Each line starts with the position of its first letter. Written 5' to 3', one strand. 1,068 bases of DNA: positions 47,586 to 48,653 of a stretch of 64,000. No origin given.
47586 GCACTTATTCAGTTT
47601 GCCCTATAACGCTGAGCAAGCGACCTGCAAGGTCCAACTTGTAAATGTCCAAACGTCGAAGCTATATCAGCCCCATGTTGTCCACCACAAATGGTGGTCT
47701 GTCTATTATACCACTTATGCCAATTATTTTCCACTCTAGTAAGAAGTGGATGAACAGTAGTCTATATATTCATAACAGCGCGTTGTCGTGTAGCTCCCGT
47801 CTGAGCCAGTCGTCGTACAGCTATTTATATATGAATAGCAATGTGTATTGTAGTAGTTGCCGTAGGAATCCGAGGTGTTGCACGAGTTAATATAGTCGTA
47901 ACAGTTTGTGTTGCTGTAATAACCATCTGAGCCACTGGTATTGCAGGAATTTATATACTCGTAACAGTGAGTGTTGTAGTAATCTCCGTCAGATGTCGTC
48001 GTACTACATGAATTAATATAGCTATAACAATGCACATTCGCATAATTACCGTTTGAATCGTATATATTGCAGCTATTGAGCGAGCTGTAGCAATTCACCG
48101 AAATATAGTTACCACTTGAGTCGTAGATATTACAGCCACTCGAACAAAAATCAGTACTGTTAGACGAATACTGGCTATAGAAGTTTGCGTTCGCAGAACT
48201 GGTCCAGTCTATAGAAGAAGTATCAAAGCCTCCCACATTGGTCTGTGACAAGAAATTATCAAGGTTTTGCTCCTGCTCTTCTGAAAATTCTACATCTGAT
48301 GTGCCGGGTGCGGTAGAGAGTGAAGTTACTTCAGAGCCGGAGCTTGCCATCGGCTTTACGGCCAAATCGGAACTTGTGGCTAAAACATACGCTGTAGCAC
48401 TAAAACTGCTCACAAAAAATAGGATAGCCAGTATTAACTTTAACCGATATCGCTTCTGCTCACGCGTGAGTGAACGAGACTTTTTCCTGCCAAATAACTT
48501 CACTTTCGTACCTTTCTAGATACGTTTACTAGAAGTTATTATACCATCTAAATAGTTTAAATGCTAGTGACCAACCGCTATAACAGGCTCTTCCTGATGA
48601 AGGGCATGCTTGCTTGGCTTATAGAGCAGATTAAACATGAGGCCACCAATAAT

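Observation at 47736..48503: Secreted protein built from exact 21-residue Cys/Tyr repeats (CY.YINSC-.T..SDG.YYNTH)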

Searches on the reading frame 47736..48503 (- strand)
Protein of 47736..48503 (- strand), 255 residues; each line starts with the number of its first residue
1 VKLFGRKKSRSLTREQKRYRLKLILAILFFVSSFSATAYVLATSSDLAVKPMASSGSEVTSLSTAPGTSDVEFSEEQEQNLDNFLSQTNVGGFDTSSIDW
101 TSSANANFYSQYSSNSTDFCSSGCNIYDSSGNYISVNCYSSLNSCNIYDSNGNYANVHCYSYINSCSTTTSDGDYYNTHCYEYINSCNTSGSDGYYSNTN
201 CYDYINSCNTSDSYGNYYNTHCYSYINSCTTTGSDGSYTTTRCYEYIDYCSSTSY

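Call 4: search_protein_families(library=pfam, proteins=[window:47736-48503:-], max_evalue=10)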
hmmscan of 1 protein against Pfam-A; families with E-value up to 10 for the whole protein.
window:47736-48503:- (255 aa): 1 family
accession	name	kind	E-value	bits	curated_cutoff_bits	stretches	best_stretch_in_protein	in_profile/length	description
PF23966.1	DUF7294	-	0.051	14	27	1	118-138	13-33/66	Domain of unknown function (DUF7294)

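Call 5: search_protein_families(library=ncbifam, proteins=[window:47736-48503:-], max_evalue=10)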
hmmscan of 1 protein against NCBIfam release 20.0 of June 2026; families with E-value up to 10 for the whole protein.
window:47736-48503:- (255 aa): 0 families

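Call 8: find_homologous_proteins(query=window:47739-48503:-, max_evalue=0.01)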
Query window:47739-48503:- (255 aa): 7 proteins with E <= 0.01 among 486 candidates.
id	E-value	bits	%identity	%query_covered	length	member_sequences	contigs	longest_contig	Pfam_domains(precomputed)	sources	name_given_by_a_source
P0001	5.7e-159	545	100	100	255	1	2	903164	-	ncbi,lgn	-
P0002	3.2e-64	235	52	95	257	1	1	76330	-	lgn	-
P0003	1.5e-63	233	50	93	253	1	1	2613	-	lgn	-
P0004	1.2e-62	230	46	100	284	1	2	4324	-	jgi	jgi:hypothetical protein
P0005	6.2e-46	175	47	87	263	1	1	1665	-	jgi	jgi:hypothetical protein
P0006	1.3e-42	164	42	95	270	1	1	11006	-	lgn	-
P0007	2.3e-33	134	64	37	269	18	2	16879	-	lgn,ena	-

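Call 12: find_related_loci(query=A1, collection=genome_contigs, flank=8000)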
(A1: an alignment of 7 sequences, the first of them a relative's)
Query A1 (255 aa) in genome_contigs; peptide patterns used: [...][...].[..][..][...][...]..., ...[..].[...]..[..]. (x = any residue, [..] = any of these).
134 stretches matched a pattern; 3 encode a relative of the query (tblastn E <= 1e-3); 3 distinct loci.
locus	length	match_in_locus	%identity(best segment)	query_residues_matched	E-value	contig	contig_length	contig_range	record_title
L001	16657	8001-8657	39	10-239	1e-38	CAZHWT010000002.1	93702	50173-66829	MAG TPA_asm: uncultured Candidatus Saccharibacteria bacterium isolate SRP263527_co1_153 genome assembly, contig: NODE_12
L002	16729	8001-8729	32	6-250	8e-24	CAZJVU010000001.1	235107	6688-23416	MAG TPA_asm: uncultured Candidatus Saccharibacteria bacterium isolate SRP200132_co1_144 genome assembly, contig: NODE_39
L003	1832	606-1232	32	1-215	5e-14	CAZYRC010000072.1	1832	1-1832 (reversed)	MAG TPA_asm: uncultured Candidatus Saccharibacteria bacterium isolate SRP170004_co1_166 genome assembly, contig: NODE_11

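Call 13: search_solved_structures(query=A1, max_evalue=10)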
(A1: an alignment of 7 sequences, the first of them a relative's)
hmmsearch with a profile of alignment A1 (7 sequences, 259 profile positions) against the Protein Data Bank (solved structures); distinct sequences matched with E-value up to 10: 2.
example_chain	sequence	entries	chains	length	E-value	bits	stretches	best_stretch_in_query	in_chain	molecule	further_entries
9hmf_O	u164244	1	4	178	2.1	11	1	16-80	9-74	Flagellar protein FliL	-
6dww_A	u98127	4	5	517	3.8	10.2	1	74-154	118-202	Hermes transposase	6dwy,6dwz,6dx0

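Call 23: find_encoding_contigs(protein=P0002, flank=6000, max_places=3)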
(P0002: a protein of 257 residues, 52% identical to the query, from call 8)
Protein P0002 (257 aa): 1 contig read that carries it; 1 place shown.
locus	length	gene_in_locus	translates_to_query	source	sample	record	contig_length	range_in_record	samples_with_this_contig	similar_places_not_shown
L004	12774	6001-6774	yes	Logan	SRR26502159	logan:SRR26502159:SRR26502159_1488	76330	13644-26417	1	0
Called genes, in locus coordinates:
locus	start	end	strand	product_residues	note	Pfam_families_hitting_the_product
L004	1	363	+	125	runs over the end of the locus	-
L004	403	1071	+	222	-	PF10277:Frag1 (weak), PF06197:DUF998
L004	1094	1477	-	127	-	PF02661:Fic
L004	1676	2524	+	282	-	PF03446:NAD_binding_2, PF03807:F420_oxidored, PF14833:NAD_binding_11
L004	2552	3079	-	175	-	-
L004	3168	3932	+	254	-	PF18761:Heliorhodopsin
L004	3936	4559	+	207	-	PF01370:Epimerase (faint), PF13460:NAD_binding_10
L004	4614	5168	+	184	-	PF01936:NYN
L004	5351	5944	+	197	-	-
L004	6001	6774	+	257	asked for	-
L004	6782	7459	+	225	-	PF20582:UPF0758_N, PF04002:RadC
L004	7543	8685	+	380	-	PF13784:Fic_N, PF02661:Fic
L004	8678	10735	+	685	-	PF12161:HsdM_N, PF02384:N6_Mtase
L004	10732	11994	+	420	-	PF01420:Methylase_S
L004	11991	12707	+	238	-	PF13643:DUF4145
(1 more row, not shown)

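Call 24: predict_structure(alignment_id=A1)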
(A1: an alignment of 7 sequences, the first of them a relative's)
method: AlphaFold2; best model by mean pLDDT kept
length: 255 residues; sequences in the alignment: 7
mean_pLDDT: 59.9   pTM: 0.46
mean pLDDT of the five models: 59.9, 59.4, 55.1, 53.2, 49.8
residues with pLDDT >= 90: 0; 70-90: 81; 50-70: 99; < 50: 75
segments of 3 or more residues with pLDDT < 50: 1-15, 37-39, 41-71, 204-206, 224-228, 242-255
pLDDT, mean of each block of 10 residues (from residue 1): 42 50 70 53 38 30 34 61 69 75 81 73 83 82 78 75 65 69 57 61 53 62 50 59 38 40
secondary structure, 60 per line:
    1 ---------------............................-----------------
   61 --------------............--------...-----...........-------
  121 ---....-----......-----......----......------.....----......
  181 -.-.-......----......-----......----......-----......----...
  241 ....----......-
elements in order: H16-43 H75-86 H103-113 E124-127 E133-138 E144-149 E154-159 E166-170 E175-180 E186-191 E196-201 E207-212 E217-222 E228-233 E238-244 E249-254

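Call 25: find_encoding_contigs(protein=P0007, flank=6000, max_places=3)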
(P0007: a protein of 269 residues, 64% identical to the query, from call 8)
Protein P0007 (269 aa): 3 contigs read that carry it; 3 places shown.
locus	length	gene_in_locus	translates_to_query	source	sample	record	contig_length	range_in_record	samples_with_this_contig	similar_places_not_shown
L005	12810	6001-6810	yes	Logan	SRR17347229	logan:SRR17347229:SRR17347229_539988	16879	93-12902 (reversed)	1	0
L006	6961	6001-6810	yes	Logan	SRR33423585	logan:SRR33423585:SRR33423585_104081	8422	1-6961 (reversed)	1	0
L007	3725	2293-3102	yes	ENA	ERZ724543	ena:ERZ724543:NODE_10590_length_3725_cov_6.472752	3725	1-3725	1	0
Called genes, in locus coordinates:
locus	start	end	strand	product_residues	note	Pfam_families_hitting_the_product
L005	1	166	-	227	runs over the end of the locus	PF20473:MmeI_Mtase (weak)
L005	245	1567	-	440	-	PF18144:SMODS, PF18134:AGS_C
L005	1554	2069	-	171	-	-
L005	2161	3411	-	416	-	-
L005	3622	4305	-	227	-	PF02586:SRAP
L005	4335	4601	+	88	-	-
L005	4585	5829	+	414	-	PF00817:IMS, PF11799:IMS_C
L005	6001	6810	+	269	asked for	-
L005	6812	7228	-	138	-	-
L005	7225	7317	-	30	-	-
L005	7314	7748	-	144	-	-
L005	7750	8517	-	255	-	PF01580:FtsK_SpoIIIE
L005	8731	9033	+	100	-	PF23907:DUF7249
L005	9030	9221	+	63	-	-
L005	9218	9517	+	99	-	-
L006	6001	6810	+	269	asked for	-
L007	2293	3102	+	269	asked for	-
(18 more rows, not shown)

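Call 26: find_encoding_contigs(protein=P0006, flank=6000, max_places=3)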
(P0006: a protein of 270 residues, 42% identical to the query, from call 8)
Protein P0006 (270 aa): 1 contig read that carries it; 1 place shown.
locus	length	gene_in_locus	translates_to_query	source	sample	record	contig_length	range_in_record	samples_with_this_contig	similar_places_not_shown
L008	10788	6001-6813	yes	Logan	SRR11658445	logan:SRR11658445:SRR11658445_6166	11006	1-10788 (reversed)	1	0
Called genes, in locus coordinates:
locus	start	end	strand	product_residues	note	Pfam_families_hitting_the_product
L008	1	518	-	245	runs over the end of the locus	?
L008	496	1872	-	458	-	PF00890:FAD_binding_2 (weak), PF07992:Pyr_redox_2, PF12831:FAD_oxidored (weak), PF13738:Pyr_redox_3 (faint), PF00070:Pyr_redox, PF02737:3HCDH_N (weak), PF02852:Pyr_redox_dim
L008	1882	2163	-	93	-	PF03477:ATP-cone (weak)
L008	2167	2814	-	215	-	-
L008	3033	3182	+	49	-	-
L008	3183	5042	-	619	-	PF01757:Acyl_transf_3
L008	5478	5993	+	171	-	-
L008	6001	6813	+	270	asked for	-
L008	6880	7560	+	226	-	PF06168:DUF981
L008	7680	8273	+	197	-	PF07501:G5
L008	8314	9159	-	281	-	PF20247:DUF6602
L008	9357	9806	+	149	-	PF00293:NUDIX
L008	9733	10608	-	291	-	-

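Call 28: search_protein_representatives(alignment_id=A1)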
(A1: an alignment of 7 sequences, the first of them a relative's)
Query: 7 sequences, 259 profile positions. Proteins with E-value up to 0.001 (for the whole library): 16; up to 1e-10: 9; up to 1e-30: 7. The best 16 are listed.
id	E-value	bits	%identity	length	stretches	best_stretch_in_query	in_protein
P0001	2.0e-107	374.9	-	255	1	9-259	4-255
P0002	2.4e-100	351.7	-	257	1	1-259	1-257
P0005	4.0e-100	351.0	-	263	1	1-258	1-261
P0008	2.8e-77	276.2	-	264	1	7-257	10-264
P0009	4.3e-46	173.9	-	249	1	33-259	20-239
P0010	1.7e-43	165.4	-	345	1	15-258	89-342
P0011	3.9e-43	164.3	-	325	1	14-244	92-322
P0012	4.3e-21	92.0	-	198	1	21-215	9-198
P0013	4.4e-11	59.2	-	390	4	71-151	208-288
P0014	6.2e-10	55.4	-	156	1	157-253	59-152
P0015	3.1e-06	43.3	-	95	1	144-217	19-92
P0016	3.1e-06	43.3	-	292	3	68-147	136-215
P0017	1.3e-05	41.3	-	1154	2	127-249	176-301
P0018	1.3e-05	41.3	-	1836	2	127-255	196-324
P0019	3.9e-04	36.4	-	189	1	141-237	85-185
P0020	4.3e-04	36.3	-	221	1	134-256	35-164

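Call 31: search_protein_families(library=pfam, proteins=[P0010, P0011, P0014, P0015, P0017, P0018, P0020, P0013], max_evalue=0.1)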
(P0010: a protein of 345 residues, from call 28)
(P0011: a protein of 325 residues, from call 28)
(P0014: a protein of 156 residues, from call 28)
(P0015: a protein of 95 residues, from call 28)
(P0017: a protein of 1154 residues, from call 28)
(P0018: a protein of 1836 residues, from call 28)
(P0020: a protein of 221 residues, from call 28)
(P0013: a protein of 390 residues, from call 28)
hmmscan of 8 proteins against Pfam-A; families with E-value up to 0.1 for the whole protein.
P0010 (345 aa): 1 family
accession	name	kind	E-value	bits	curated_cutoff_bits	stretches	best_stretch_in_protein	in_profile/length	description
PF17191.10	RecG_wedge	-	0.0022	18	23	1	8-86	49-129/162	RecG wedge domain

P0011 (325 aa): 4 families
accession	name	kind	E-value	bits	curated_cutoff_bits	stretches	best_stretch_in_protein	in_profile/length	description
PF01336.31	tRNA_anti-codon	-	0.053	13.9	27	1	9-78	3-72/75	OB-fold nucleic acid binding domain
PF09637.15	Med18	-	0.061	13.7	21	1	110-215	35-139/243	Med18 protein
PF12166.14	Piezo_cap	-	0.065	13.3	26.9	1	93-255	50-216/298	Piezo non-specific cation channel, cap domain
PF22619.2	DNA_polI_exo1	-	0.099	12.9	27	0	79-144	42-107/140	DNA polymerase I, ribonuclease H-like domain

P0014 (156 aa): 0 families

P0015 (95 aa): 0 families

P0017 (1154 aa): 0 families

P0018 (1836 aa): 3 families
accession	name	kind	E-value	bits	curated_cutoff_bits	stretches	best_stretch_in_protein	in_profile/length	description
PF09479.16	Flg_new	-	1.3e-11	44.9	27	2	1415-1474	5-65/65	Listeria-Bacteroides repeat domain (List_Bact_rpt)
PF12892.13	FctA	-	1.3e-08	36.1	22.1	1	1312-1399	52-120/120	Spy0128-like isopeptide containing domain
PF18998.6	Flg_new_2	-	0.054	13.9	23.6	0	1412-1478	12-72/73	Divergent InlB B-repeat domain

P0020 (221 aa): 0 families

P0013 (390 aa): 22 families
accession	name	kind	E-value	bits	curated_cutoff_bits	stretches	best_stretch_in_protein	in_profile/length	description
PF09444.15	MRC1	-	1.3e-08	35.9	25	0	210-257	60-102/141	MRC1-like domain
PF05887.16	Trypan_PARP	-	3.4e-05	24.3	100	1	300-320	94-114/134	Procyclic acidic repetitive protein (PARP)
PF24531.2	ANC1_spectrin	-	9.3e-05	23.2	27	0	105-151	30-73/95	Nuclear anchorage protein 1, spectrin repeat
PF05073.17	Baculo_p24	-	9.8e-05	22.8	21.3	0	6-41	82-117/160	Baculovirus P24 capsid protein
PF09336.16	Vps4_C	-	0.00021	21.6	21.3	0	114-145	8-39/61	Vps4 C terminal oligomerisation domain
PF24825.1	SNU71_RBD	-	0.00027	21.9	27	0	239-282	8-50/111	SNU71 RNA binding domain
PF15754.10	SPESP1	-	0.00033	20.4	27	0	181-217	102-138/322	Sperm equatorial segment protein 1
PF01979.26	Amidohydro_1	-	0.00036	20.3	25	0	19-61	102-149/345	Amidohydrolase family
PF21823.1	MUCL1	-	0.0021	18.5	35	0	110-130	63-83/85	Mucin-like protein 1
PF18293.6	Caprin-1_dimer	-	0.004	18.1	27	0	2-26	90-114/116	Caprin-1 dimerization domain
PF07521.17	RMMBL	-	0.012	16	21.6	0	110-127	15-32/63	Zn-dependent metallo-hydrolase RNA specificity domain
PF03587.19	EMG1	-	0.021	14.8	28.2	0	317-349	150-182/197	EMG1/NEP1 methyltransferase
PF12162.13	STAT1_TAZ2bind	-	0.029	14.4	21.6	0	9-18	15-24/25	STAT1 TAZ2 binding domain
PF18958.6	DUF5700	-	0.029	14.2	25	0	263-293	247-277/283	Putative zinc dependent peptidase (DUF5700)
PF12197.13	lci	-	0.033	14.5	20.3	0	280-294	19-34/44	LCI fold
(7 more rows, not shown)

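Call 36: list_cluster_members(proteins=[P0001, P0002, P0003, P0004, P0005, P0006, P0007])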
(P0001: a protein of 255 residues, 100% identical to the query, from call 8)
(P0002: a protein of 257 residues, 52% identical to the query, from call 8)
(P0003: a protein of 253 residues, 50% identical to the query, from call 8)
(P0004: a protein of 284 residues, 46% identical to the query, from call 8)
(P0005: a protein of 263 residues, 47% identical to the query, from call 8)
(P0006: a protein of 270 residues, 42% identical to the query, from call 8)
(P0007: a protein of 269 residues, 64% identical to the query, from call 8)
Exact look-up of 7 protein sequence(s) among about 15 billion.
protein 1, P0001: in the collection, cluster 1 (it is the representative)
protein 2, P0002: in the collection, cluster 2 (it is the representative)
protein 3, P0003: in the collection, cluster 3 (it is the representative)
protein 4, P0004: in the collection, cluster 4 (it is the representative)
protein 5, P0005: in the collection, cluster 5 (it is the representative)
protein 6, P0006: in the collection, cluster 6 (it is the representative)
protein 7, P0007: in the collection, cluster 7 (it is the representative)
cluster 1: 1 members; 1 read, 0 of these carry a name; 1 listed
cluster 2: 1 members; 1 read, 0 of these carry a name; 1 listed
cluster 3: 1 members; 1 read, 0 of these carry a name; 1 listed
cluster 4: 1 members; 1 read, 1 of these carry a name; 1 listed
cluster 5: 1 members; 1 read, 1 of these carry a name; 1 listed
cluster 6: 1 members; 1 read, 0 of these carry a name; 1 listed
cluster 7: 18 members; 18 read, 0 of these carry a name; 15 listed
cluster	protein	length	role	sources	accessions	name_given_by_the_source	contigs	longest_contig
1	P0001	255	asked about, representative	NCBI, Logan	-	-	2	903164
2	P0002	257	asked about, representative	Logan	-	-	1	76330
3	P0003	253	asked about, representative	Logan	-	-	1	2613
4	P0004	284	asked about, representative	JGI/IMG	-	hypothetical protein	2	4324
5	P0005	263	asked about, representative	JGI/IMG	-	hypothetical protein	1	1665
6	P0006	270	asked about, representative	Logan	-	-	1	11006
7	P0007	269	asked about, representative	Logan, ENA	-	-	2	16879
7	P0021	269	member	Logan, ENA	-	-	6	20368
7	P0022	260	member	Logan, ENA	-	-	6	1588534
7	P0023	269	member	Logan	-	-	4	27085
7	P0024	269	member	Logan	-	-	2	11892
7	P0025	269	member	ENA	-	-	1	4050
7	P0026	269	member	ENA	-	-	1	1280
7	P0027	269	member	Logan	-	-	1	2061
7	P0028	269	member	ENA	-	-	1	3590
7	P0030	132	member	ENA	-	-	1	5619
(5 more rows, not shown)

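Call 37: find_encoding_contigs(protein=P0001, flank=3000, max_places=4)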
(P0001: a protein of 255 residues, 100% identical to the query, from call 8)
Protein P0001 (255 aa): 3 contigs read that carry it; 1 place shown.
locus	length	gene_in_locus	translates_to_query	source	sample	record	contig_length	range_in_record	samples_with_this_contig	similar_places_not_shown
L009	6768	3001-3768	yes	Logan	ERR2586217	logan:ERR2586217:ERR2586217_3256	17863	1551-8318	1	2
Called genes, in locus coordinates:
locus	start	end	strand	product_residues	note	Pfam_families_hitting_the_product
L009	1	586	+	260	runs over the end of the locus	PF00398:RrnaAD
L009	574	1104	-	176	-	-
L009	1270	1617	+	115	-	PF01047:MarR, PF12802:MarR_2, PF13601:HTH_34 (weak)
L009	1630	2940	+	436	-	PF00083:Sugar_tr, PF07690:MFS_1, PF12832:MFS_1_like, PF07690:MFS_1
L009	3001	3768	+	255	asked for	-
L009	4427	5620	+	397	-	PF00270:DEAD, PF04851:ResIII, PF00271:Helicase_C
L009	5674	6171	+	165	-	-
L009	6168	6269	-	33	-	-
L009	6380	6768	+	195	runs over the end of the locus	-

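Call 42: find_homologous_proteins(query=A3, max_evalue=0.001)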
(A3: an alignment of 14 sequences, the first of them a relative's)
Query A3 (14 sequences) (255 aa, profile of the alignment): 16 proteins with E <= 0.001 among 8000 candidates.
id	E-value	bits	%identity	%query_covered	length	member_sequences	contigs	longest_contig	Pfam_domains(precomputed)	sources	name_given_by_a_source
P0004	5.7e-86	307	46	100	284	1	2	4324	-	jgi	jgi:hypothetical protein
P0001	3.1e-84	301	100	100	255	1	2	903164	-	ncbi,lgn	-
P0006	1.7e-82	295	42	95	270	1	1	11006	-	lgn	-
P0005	3.3e-82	294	47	87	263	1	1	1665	-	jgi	jgi:hypothetical protein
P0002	6.0e-82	293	52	95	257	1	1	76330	-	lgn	-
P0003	3.5e-80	288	50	93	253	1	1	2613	-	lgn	-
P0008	7.9e-80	286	38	96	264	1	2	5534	-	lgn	-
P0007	7.9e-79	283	64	37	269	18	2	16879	-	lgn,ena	-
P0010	4.1e-72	261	54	28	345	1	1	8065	-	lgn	-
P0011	2.6e-71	258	35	85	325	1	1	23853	-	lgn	-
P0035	3.7e-70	255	39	95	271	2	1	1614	-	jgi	jgi:hypothetical protein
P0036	2.7e-69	252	56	47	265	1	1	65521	-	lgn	-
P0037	1.4e-68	249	37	91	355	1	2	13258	-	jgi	jgi:hypothetical protein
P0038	4.4e-63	232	34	90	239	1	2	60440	-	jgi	jgi:hypothetical protein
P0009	7.1e-63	231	52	41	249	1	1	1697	-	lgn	-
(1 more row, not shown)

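Call 46: find_encoding_contigs(protein=P0036, flank=8000, max_places=2)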
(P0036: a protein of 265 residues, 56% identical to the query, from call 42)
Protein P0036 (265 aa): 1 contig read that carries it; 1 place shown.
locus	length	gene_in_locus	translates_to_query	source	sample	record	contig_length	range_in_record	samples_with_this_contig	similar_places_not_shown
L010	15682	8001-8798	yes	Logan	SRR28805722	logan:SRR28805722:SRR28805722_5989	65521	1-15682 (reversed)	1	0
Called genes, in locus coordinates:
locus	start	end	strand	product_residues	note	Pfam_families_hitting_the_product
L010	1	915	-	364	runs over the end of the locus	PF04230:PS_pyruv_trans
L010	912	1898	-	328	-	PF00535:Glycos_transf_2, PF10111:Glyco_tranf_2_2, PF13506:Glyco_transf_21 (weak), PF13641:Glyco_tranf_2_3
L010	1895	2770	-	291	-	PF14897:EpsG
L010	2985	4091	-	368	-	PF20706:GT4-conflict, PF00534:Glycos_transf_1, PF13692:Glyco_trans_1_4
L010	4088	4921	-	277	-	PF00535:Glycos_transf_2, PF10111:Glyco_tranf_2_2 (weak), PF13641:Glyco_tranf_2_3 (weak)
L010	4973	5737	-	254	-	PF02706:Wzz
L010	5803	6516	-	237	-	PF02397:Bac_transf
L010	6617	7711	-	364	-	PF03816:LytR_cpsA_psr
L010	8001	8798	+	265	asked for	-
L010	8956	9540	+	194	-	-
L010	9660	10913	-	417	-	PF00817:IMS, PF11799:IMS_C (weak)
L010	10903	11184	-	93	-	-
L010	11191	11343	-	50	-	-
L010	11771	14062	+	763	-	PF00580:UvrD-helicase, PF13604:AAA_30 (faint), PF13245:AAA_19, PF13361:UvrD_C, PF13538:UvrD_C_2 (faint), PF01396:Zn_ribbon_Top1 (faint)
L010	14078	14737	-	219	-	-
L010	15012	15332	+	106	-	PF12599:DUF3768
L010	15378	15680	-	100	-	?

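Call 47: find_encoding_contigs(protein=P0038, flank=8000, max_places=2)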
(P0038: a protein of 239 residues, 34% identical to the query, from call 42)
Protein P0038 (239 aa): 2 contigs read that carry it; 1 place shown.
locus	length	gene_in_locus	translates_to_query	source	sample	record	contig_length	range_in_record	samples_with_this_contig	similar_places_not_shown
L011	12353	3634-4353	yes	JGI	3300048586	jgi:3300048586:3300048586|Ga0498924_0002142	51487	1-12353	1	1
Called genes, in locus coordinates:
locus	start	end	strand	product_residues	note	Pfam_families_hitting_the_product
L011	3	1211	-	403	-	?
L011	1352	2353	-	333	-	PF00565:SNase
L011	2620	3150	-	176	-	-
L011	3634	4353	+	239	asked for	-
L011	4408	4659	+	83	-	-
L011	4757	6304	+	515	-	PF00078:RVT_1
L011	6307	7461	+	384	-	PF00069:Pkinase, PF07714:PK_Tyr_Ser-Thr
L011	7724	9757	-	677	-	PF00122:E1-E2_ATPase, PF00702:Hydrolase, PF13419:HAD_2 (weak), PF08282:Hydrolase_3 (weak)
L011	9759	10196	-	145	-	PF03713:DUF305, PF13628:DUF4142, PF03713:DUF305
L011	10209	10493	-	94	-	PF02583:Trns_repr_metal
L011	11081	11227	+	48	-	-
